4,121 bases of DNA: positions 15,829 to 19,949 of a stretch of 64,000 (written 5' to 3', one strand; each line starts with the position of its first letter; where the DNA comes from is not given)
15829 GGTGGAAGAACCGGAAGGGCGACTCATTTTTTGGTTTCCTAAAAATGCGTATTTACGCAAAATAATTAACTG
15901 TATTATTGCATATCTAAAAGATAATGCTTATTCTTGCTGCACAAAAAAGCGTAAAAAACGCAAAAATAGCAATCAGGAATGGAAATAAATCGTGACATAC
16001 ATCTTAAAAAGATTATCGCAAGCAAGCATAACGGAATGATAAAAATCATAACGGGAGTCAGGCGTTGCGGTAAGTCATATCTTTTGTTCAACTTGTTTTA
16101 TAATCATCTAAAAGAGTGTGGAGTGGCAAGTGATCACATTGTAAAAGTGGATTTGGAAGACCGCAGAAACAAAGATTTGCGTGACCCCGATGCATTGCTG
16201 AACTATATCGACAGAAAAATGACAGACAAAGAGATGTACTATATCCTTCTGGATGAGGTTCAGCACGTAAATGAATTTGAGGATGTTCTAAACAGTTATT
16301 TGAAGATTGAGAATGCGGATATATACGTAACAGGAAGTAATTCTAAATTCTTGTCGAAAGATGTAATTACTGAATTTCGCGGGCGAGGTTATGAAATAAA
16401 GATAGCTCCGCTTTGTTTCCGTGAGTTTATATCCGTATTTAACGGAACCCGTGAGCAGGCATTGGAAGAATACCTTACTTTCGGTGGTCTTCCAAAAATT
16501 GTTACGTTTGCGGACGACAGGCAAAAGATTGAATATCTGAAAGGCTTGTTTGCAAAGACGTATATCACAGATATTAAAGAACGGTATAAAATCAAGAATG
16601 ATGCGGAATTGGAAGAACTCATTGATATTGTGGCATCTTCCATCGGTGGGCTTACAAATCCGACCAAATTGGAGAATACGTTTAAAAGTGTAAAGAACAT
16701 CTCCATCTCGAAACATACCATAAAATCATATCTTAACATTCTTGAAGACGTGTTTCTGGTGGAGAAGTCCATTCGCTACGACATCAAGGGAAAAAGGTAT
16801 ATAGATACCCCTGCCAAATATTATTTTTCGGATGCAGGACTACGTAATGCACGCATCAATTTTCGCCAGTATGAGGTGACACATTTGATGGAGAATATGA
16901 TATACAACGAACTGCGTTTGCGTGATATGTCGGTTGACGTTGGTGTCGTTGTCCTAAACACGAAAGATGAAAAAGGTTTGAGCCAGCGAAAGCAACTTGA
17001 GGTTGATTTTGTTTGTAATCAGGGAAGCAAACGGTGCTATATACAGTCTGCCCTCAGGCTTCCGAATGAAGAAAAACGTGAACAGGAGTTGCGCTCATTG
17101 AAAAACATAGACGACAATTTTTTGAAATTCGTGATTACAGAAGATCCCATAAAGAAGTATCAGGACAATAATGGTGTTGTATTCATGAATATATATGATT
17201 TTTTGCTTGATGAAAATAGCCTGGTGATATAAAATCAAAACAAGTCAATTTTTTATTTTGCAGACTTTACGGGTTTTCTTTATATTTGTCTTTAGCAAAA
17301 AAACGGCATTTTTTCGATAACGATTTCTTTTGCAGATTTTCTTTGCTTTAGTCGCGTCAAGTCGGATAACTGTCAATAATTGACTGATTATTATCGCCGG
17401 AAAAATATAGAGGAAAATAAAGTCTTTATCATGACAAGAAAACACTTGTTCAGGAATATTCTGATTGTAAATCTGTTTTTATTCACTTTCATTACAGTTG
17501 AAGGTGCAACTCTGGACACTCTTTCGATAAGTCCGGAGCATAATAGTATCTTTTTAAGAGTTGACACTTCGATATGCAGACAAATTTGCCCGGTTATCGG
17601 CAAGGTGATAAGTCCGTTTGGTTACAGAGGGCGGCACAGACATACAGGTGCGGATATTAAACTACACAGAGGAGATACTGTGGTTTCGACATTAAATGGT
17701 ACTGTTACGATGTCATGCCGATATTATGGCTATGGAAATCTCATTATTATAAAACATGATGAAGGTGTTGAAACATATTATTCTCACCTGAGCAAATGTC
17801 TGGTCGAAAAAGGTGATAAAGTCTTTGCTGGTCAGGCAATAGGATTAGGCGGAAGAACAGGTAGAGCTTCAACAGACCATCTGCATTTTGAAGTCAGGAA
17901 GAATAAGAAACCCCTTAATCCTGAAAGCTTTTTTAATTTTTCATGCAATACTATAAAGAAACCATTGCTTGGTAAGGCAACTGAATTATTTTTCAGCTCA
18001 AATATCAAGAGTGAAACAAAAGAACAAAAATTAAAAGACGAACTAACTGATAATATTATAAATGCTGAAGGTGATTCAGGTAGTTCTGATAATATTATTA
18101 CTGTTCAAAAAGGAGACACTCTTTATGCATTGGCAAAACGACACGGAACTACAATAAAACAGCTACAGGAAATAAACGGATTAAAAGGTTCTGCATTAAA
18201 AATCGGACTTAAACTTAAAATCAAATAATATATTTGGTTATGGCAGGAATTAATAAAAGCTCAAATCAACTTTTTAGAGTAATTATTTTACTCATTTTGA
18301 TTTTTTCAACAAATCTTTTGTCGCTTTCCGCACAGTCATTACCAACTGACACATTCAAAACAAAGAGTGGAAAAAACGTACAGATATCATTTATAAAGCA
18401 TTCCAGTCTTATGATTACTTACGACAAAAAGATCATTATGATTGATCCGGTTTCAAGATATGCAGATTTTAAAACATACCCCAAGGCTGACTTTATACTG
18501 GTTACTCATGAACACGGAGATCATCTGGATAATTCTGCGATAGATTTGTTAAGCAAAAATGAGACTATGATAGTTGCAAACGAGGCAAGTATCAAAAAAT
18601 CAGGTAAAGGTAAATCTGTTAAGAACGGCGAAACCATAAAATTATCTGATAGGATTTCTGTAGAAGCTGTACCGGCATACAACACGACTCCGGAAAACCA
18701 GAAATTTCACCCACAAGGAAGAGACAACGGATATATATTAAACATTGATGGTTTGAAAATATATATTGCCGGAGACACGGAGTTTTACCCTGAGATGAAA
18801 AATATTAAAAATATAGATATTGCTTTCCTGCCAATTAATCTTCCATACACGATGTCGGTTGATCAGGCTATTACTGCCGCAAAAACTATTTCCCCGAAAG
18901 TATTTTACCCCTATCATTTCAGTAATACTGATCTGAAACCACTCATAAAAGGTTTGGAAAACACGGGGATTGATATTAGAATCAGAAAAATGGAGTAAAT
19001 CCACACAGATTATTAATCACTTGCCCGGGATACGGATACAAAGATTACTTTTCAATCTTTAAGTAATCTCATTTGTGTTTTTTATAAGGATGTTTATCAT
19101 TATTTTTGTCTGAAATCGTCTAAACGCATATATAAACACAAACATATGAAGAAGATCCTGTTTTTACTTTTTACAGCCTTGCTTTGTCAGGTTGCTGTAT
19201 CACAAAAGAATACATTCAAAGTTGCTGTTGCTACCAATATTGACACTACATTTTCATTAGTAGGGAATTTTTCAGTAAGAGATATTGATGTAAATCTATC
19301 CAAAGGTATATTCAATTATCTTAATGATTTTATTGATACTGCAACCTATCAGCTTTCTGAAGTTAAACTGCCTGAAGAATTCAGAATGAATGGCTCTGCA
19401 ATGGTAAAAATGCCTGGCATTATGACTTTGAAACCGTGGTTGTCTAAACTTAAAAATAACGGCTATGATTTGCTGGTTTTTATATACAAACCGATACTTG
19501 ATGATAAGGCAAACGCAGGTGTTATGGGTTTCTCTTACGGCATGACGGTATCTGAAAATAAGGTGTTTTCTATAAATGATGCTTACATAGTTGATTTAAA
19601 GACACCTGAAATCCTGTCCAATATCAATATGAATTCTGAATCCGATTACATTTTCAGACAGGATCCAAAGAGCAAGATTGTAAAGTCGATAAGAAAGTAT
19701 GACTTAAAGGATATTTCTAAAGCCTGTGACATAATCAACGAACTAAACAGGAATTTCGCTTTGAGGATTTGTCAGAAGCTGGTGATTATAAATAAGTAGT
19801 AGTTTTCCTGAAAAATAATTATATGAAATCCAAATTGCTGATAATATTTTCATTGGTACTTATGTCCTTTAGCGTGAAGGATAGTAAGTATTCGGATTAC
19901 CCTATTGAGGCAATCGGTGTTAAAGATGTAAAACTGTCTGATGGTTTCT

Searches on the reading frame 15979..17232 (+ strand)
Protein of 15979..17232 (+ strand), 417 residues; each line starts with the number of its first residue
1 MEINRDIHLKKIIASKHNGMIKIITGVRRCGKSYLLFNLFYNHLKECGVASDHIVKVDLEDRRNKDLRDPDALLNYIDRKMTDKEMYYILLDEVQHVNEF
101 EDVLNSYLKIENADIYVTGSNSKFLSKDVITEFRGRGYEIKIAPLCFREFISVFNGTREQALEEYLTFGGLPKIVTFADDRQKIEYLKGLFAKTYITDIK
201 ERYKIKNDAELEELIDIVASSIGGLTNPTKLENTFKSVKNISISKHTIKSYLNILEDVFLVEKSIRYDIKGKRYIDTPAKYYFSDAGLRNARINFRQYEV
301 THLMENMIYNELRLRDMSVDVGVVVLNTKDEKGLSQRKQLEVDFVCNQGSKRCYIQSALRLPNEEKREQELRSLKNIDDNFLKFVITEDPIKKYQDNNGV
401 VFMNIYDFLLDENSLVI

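Call 14: find_encoding_contigs(protein=window:15979-17232:+, flank=10000, max_places=10)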
Protein window:15979-17232:+ (417 aa): 4 contigs read that carry it; 4 places shown.
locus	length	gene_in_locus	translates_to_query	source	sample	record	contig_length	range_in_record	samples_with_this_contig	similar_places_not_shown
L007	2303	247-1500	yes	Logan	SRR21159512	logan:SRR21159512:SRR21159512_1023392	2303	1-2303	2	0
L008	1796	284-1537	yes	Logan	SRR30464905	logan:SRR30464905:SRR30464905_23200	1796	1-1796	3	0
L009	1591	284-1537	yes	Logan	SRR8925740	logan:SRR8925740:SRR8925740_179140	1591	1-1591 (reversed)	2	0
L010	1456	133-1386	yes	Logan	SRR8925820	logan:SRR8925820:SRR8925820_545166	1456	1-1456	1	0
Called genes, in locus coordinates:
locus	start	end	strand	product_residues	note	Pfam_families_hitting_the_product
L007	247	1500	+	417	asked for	PF13173:AAA_14, PF13635:DUF4143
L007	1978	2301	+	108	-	?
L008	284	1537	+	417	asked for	PF13173:AAA_14, PF13635:DUF4143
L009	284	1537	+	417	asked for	PF13173:AAA_14, PF13635:DUF4143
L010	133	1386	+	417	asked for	PF13173:AAA_14, PF13635:DUF4143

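Call 56: search_protein_families(library=pfam, max_evalue=0.0001, proteins=[window:15979-17232:+])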
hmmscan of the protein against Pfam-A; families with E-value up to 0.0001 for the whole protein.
window:15979-17232:+ (417 aa): 2 families
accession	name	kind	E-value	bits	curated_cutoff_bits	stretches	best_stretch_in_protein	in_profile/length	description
PF13173.12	AAA_14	-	7.9e-33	113.6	27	1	20-150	3-128/129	AAA domain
PF13635.12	DUF4143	-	3.4e-18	66.3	28.1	1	198-355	3-155/160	Domain of unknown function (DUF4143)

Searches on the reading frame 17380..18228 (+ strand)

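Call 56: search_protein_families(library=pfam, max_evalue=0.0001, proteins=[window:17380-18228:+])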
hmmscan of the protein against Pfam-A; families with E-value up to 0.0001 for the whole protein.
window:17380-18228:+ (282 aa): 2 families
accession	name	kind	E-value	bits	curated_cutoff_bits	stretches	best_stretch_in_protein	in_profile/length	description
PF01551.29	Peptidase_M23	-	4e-31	107.5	28.7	1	87-181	2-96/96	Peptidase family M23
PF01476.26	LysM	-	3.2e-15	56.2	20.9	1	240-282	1-43/43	LysM domain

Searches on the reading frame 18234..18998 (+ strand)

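Call 56: search_protein_families(library=pfam, max_evalue=0.0001, proteins=[window:18234-18998:+])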
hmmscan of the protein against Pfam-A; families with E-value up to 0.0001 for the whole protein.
window:18234-18998:+ (254 aa): 2 families
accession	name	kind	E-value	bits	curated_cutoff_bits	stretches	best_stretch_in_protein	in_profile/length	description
PF13483.12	Lactamase_B_3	-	1.6e-21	77.4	24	1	50-228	1-160/160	Beta-lactamase superfamily domain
PF12706.13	Lactamase_B_2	-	1e-16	61.6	27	1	80-229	26-200/200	Beta-lactamase superfamily domain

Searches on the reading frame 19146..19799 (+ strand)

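Call 56: search_protein_families(library=pfam, max_evalue=0.0001, proteins=[window:19146-19799:+])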
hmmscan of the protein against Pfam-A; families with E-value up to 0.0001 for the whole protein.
window:19146-19799:+ (217 aa): 0 families

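Call 58: search_protein_families(library=pfam, max_evalue=1, proteins=[window:19146-19799:+])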
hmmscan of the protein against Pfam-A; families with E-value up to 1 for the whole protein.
window:19146-19799:+ (217 aa): 1 family
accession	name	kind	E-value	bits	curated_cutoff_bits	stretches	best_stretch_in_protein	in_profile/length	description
PF04465.17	DUF499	-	0.0083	14.4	23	1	20-103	936-1018/1024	Protein of unknown function (DUF499)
